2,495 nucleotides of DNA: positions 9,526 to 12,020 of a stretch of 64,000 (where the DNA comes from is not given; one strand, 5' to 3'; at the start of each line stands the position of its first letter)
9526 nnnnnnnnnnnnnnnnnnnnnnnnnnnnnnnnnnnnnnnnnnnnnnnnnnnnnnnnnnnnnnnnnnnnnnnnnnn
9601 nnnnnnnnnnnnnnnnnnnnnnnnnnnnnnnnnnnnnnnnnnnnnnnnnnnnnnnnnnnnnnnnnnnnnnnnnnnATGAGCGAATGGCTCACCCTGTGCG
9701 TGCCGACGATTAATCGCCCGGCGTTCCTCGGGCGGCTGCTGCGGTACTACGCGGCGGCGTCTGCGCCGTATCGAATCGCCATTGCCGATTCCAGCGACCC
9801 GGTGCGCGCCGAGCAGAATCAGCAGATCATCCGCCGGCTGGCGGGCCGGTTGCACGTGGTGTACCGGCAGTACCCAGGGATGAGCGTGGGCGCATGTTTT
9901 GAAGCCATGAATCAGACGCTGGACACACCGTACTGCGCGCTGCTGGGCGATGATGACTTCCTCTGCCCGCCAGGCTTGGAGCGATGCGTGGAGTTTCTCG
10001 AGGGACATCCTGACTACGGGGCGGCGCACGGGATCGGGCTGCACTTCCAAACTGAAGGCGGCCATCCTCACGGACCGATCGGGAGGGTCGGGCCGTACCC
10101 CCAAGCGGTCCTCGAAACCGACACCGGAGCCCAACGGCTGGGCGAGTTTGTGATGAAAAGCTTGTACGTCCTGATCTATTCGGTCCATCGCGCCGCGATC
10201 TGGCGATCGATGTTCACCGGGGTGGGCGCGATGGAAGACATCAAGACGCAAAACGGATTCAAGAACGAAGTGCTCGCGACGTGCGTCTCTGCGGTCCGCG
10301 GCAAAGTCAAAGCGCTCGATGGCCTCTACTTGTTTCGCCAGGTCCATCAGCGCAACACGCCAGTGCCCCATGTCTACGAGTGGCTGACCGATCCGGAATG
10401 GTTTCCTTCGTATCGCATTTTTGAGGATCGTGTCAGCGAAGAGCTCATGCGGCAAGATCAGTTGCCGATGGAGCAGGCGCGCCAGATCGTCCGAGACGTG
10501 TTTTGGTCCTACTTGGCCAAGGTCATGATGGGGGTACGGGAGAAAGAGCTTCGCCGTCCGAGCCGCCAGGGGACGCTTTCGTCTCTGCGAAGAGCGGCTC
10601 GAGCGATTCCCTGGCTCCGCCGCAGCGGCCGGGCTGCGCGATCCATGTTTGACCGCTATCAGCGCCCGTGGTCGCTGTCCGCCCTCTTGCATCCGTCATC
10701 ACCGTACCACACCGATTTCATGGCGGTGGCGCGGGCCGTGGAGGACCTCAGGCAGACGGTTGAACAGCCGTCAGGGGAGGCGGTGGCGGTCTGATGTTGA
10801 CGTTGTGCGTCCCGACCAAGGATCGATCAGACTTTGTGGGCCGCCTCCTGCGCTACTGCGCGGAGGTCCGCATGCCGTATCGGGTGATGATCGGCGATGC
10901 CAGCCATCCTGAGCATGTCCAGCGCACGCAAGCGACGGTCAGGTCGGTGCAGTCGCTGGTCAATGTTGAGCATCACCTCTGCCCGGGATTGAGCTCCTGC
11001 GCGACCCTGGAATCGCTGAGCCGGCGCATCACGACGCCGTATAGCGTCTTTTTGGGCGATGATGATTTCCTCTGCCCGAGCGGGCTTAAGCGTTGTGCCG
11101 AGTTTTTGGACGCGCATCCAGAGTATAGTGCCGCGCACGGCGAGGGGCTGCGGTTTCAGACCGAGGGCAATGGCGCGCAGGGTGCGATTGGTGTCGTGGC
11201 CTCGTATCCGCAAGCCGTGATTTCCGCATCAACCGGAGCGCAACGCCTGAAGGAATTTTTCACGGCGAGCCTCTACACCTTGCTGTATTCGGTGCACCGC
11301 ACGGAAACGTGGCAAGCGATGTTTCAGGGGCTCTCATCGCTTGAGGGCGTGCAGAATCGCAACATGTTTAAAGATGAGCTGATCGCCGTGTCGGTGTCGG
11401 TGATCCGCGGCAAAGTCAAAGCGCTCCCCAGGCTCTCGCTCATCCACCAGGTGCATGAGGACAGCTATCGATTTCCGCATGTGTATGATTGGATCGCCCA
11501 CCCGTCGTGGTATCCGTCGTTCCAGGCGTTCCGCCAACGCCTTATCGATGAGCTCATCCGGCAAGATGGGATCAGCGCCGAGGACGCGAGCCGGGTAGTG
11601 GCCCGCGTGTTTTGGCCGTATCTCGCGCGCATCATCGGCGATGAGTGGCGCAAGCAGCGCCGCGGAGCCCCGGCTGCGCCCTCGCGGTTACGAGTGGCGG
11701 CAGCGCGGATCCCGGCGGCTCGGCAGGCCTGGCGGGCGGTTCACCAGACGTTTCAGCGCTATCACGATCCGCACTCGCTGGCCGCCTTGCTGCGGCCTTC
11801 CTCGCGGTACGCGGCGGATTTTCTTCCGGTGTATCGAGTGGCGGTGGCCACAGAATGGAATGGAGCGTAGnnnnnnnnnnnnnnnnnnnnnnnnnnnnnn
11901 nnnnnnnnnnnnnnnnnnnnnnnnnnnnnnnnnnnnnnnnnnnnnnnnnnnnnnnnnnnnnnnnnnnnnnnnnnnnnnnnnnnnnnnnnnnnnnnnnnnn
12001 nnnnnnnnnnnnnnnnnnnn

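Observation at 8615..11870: Three tandem, translationally coupled paralogous GT-A-like proteins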

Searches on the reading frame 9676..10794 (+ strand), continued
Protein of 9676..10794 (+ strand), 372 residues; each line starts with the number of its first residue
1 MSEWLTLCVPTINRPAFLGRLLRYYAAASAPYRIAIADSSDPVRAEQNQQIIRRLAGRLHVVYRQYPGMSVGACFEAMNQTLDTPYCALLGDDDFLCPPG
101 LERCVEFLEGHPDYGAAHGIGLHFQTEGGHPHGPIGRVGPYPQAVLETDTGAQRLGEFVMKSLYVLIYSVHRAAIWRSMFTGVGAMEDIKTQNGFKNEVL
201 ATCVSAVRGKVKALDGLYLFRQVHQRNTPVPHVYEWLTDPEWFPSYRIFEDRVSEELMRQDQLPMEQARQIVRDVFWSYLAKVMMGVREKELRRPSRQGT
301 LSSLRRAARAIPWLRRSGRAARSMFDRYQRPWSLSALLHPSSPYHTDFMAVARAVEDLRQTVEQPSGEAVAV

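Call 76: fold_search(model_id=the predicted structure, library=pdb)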
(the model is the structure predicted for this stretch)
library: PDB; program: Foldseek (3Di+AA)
matches with E <= 10: 1666; with E <= 0.001: 408
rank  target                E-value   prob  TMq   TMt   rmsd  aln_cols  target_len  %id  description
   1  1qg8                  6.3e-11  1.00  0.44  0.64   5.9       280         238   13  NATIVE (MAGNESIUM-CONTAINING) SPSA FROM BACILLUS SUBTILIS (released 2000-04-21)
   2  1h7l                  1.7e-10  1.00  0.43  0.64   4.6       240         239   14  dTDP-MAGNESIUM COMPLEX OF SPSA FROM BACILLUS SUBTILIS (released 2001-12-13)
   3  1h7q                  2.5e-10  1.00  0.44  0.65   5.6       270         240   12  dTDP-MANGANESE COMPLEX OF SPSA FROM BACILLUS SUBTILIS (released 2001-12-13)
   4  5tzi                  2.5e-10  1.00  0.45  0.49   6.4       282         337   12  Crystal structure of S. aureus TarS 1-349 (released 2017-01-04)
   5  9omn_B                6.5e-10  1.00  0.41  0.54   7.8       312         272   13  WrtF fucosyltransferase - GDP-2-deoxy-2-fluoro-beta-L-fucose (released 2025-10-29)
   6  9omn_A                9.2e-10  1.00  0.40  0.56   7.6       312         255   12  WrtF fucosyltransferase - GDP-2-deoxy-2-fluoro-beta-L-fucose (released 2025-10-29)
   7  9omm_B                1.0e-09  1.00  0.43  0.56   7.9       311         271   12  WrtF fucosyltransferase - tetrasaccharide product (released 2025-10-29)
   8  9oml_B                1.0e-09  1.00  0.42  0.55   8.2       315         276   12  WrtF fucosyltransferase - acetylated trisaccharide acceptor (released 2025-10-29)
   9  5tze_C                1.3e-09  1.00  0.47  0.50   6.3       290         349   13  Crystal structure of S. aureus TarS in complex with UDP-GlcNAc (released 2017-01-04)
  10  5tz8_A                1.3e-09  1.00  0.44  0.31   6.6       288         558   13  Crystal structure of S. aureus TarS (released 2017-01-04)
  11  9omk_B                1.4e-09  1.00  0.40  0.56   7.4       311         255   12  WrtF fucosyltransferase - trisaccharide acceptor (released 2025-10-29)
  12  5tzk                  1.5e-09  1.00  0.44  0.48   6.6       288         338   13  Crystal structure of S. aureus TarS 1-349 in complex with UDP (released 2017-01-04)
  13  9omi_B                2.1e-09  1.00  0.41  0.57   7.4       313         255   13  WrtF fucosyltransferase - GDP (released 2025-10-29)
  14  9omh_D                3.8e-09  1.00  0.41  0.55   8.2       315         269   12  WrtF fucosyltransferase - Apo (released 2025-10-29)
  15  9omh_A                3.8e-09  1.00  0.41  0.54   8.0       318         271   13  WrtF fucosyltransferase - Apo (released 2025-10-29)
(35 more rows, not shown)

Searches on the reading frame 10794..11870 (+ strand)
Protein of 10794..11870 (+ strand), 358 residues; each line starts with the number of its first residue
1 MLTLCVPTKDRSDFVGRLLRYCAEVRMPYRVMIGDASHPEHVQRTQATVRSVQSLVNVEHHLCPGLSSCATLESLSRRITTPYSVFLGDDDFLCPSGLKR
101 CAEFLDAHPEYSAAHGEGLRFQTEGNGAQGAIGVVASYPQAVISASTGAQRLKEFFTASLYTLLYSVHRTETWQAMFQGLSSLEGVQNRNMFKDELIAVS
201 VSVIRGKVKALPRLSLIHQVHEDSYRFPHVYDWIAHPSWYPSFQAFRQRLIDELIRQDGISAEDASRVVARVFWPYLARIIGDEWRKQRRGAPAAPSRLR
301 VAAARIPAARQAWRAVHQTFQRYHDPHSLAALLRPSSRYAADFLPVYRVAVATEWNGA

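Call 3: search_protein_families(library=pfam, proteins=[window:10794-11870:+], max_evalue=1)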
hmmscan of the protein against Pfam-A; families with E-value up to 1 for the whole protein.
window:10794-11870:+ (358 aa): 2 families
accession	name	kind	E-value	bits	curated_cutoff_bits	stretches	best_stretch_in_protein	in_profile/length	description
PF17937.6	TetR_C_28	-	0.068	14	26.4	1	293-342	17-66/96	Tetracyclin repressor-like, C-terminal domain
PF04136.21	COG3_N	-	0.22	11.9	27.9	1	53-122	56-127/147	Conserved oligomeric Golgi complex subunit 3, N-terminal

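Call 4: search_protein_families(library=ncbifam, proteins=[window:10794-11870:+], max_evalue=1)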
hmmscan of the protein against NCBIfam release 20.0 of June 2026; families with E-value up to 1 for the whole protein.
window:10794-11870:+ (358 aa): 1 family
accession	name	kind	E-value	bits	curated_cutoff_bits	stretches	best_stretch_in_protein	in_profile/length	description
TIGR04440.1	glyco_TIGR04440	domain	8.4e-43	146.6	70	1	2-218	2-214/215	TIGR00180 family glycosyltransferase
